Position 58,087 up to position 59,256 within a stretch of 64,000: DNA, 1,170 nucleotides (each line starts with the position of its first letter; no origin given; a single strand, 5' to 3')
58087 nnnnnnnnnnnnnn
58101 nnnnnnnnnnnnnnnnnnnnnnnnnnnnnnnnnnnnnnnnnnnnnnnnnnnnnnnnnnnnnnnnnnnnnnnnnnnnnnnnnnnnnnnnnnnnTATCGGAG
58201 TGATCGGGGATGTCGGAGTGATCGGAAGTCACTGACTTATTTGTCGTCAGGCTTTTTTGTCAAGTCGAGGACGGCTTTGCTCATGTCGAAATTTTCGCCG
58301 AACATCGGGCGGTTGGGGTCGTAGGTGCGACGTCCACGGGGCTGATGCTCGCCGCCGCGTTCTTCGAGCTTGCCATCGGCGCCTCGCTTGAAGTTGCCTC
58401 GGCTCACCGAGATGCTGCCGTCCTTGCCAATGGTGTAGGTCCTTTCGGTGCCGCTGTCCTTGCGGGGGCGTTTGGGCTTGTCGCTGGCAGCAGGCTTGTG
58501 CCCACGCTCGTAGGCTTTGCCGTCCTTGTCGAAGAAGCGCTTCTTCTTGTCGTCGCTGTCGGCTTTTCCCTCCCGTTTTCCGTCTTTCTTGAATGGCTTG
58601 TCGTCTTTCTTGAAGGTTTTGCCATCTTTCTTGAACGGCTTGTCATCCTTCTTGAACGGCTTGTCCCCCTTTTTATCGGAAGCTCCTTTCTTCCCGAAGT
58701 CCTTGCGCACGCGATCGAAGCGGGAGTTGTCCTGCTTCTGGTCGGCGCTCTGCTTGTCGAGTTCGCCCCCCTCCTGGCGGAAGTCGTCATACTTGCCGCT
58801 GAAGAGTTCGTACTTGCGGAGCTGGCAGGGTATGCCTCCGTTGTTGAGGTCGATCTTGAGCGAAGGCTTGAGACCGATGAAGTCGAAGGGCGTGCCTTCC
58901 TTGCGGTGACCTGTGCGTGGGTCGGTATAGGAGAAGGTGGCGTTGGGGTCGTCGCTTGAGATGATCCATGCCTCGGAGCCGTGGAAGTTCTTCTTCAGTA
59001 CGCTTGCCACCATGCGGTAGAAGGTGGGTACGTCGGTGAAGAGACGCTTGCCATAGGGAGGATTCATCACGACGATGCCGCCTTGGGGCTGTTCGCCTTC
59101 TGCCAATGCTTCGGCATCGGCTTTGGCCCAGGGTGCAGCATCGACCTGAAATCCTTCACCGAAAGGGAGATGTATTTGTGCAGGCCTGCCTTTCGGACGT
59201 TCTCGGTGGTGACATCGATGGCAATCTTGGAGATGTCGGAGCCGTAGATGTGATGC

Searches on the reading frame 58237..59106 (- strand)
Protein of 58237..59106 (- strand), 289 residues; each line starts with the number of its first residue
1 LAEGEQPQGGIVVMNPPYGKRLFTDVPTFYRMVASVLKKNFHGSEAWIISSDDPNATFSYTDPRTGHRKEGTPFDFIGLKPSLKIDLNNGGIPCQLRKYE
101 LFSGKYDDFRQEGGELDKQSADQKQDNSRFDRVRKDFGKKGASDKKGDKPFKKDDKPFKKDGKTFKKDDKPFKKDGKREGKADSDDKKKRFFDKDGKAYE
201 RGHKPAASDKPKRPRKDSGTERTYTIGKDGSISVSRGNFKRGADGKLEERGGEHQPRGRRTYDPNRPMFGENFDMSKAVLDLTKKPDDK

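Call 18: search_protein_families(library=pfam, proteins=[window:58237-59106:-], max_evalue=0.001)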
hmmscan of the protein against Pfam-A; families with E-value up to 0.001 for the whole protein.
window:58237-59106:- (289 aa): 0 families

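Call 82: search_protein_families(library=pfam, proteins=[window:58237-59106:-], max_evalue=0.01)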
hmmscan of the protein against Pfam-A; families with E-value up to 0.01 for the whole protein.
window:58237-59106:- (289 aa): 1 family
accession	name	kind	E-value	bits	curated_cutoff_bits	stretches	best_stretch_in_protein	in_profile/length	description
PF01170.24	UPF0020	-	0.0024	18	22.3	1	10-51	123-167/197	RMKL-like, methyltransferase domain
